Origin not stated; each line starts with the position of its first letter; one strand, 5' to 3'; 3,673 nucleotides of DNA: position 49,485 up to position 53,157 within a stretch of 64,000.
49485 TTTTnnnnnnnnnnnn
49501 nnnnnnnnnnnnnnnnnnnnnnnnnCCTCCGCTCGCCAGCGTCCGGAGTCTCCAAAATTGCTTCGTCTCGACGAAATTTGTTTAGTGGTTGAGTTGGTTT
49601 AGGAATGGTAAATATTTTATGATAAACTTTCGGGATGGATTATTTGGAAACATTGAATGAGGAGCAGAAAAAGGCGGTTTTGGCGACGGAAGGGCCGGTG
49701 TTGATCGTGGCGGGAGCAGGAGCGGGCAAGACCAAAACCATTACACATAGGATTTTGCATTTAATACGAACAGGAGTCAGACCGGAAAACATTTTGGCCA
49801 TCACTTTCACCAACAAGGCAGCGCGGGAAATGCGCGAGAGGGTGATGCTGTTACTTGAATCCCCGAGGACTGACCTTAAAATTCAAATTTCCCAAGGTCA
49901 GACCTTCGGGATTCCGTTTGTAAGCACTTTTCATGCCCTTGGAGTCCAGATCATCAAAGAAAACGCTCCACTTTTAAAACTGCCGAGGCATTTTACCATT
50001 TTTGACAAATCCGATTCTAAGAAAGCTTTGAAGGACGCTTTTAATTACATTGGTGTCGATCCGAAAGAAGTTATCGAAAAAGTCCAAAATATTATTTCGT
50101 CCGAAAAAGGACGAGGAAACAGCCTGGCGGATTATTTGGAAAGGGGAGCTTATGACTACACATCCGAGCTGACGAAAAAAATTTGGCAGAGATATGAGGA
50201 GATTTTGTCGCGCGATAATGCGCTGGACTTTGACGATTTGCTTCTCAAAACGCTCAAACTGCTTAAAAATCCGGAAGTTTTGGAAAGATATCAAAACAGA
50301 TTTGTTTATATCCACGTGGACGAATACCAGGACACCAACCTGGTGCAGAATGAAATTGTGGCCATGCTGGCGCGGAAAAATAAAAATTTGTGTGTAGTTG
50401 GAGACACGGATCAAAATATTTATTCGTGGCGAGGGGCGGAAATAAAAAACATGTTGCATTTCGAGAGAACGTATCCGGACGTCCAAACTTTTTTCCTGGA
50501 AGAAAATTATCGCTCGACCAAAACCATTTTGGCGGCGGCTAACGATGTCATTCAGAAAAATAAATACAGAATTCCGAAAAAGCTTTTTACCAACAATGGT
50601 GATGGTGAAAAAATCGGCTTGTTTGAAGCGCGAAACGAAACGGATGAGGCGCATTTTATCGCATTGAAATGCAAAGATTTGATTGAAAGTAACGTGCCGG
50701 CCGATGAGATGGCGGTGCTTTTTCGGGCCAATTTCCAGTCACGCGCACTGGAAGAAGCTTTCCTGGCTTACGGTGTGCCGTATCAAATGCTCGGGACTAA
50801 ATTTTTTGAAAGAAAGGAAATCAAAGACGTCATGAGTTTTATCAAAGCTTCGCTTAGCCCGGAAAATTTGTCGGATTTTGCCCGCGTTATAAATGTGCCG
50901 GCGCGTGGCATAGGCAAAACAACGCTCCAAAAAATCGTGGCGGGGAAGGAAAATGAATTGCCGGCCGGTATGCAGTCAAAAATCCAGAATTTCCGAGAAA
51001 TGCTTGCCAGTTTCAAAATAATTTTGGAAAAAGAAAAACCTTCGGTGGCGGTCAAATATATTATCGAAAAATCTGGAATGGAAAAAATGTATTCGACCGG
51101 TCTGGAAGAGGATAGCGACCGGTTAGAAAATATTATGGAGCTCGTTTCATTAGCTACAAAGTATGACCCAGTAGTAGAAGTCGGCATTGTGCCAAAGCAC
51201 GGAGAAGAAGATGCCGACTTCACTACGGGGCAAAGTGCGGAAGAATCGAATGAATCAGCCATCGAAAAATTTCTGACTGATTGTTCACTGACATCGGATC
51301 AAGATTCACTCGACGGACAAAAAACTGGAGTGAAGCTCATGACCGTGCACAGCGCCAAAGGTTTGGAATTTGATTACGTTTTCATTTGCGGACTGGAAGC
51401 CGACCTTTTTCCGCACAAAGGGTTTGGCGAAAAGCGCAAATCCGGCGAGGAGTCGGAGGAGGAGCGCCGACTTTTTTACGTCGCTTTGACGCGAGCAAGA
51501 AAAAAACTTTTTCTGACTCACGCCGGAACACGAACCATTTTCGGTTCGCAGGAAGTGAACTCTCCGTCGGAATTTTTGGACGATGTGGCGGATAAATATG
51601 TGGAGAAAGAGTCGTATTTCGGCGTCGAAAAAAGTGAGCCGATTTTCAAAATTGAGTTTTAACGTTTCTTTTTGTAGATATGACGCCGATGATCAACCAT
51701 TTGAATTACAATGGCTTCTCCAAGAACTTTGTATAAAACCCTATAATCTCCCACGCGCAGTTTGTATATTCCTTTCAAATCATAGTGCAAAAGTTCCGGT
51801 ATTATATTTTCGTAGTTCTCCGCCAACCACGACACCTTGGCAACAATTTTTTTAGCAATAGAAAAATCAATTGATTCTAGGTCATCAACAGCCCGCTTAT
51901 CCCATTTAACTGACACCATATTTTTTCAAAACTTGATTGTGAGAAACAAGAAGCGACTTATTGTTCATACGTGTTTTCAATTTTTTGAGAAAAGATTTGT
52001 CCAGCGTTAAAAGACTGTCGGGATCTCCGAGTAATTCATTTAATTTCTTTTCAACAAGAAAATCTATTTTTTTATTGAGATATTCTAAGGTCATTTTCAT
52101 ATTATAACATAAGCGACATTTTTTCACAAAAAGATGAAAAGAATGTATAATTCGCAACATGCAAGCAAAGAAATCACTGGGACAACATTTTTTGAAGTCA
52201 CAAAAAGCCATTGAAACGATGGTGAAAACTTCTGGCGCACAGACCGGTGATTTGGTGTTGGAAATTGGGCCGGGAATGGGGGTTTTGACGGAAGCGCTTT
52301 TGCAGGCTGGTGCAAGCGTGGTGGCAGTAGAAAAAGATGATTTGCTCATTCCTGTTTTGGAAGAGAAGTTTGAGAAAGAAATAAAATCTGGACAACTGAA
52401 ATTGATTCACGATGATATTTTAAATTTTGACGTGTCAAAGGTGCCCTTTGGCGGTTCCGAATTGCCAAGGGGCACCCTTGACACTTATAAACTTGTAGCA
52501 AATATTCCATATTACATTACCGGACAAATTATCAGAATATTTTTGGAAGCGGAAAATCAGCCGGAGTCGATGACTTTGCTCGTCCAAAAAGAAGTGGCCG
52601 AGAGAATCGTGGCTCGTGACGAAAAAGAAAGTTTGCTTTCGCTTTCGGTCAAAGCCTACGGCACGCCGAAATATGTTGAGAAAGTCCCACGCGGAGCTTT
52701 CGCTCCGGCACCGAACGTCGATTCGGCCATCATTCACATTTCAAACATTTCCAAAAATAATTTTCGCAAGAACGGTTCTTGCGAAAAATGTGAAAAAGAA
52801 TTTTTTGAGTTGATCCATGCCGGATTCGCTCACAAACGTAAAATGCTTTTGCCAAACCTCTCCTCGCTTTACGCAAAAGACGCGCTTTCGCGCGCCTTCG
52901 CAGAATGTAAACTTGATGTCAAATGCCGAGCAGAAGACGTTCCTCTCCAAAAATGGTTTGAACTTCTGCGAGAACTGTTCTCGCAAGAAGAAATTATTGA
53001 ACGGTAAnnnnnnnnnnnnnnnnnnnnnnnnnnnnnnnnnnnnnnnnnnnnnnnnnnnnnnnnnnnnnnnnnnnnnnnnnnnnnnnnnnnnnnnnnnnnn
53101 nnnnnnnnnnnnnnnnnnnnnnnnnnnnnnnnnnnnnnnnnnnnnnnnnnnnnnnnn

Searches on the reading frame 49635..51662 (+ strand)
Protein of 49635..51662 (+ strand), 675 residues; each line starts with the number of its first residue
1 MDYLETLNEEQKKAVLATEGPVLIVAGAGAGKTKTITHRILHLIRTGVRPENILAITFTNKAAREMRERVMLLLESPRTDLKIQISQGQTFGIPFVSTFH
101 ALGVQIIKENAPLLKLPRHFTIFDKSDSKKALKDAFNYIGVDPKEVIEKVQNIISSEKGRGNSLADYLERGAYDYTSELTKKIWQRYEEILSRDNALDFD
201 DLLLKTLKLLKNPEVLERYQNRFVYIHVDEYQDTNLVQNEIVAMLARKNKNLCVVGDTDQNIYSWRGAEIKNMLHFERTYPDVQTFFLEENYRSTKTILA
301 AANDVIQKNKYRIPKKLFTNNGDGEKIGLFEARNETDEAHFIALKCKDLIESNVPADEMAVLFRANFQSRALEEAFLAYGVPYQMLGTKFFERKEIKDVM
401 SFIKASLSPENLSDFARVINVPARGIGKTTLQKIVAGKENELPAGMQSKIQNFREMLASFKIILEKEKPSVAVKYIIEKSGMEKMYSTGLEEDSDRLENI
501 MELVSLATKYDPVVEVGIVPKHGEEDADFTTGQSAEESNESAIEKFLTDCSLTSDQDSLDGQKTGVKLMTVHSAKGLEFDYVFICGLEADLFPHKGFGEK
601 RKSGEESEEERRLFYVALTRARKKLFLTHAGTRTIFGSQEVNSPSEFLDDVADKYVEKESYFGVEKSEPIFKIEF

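Call 43: search_protein_families(library=pfam, proteins=[window:49635-51662:+], max_evalue=0.001)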
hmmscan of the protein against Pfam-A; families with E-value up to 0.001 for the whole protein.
window:49635-51662:+ (675 aa): 8 families
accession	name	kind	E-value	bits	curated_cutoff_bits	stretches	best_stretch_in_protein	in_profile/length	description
PF00580.27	UvrD-helicase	-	1.7e-83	280.9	23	1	7-281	1-271/271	UvrD/REP helicase N-terminal domain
PF13361.12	UvrD_C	-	1e-67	229.5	25.6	1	288-629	3-347/350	UvrD-like helicase C-terminal domain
PF13245.12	AAA_19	-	2.8e-23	83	25.1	1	11-264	1-132/134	AAA domain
PF13538.12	UvrD_C_2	-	9e-12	45.1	27.4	1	568-627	4-51/52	UvrD-like helicase C-terminal domain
PF01443.25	Viral_helicase1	-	6e-10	39.8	21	1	560-626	171-225/228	Viral superfamily 1 RNA helicase core domain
PF13604.12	AAA_30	-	3.2e-07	30.7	27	1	6-70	1-66/191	AAA domain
PF13087.12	AAA_12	-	2.3e-05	24.5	27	0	559-627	138-190/195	AAA domain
PF13086.12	AAA_11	-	0.0002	21.7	27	1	7-102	2-93/257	AAA domain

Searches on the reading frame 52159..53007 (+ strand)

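Call 43: search_protein_families(library=pfam, proteins=[window:52159-53007:+], max_evalue=0.001)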
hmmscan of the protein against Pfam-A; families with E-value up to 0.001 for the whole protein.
window:52159-53007:+ (282 aa): 2 families
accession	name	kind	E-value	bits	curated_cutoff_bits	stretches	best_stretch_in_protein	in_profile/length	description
PF00398.26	RrnaAD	-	3.3e-49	167.8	24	1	2-272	3-260/263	Ribosomal RNA adenine dimethylase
PF13649.12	Methyltransf_25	-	0.00069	20.7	27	0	33-94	1-62/97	Methyltransferase domain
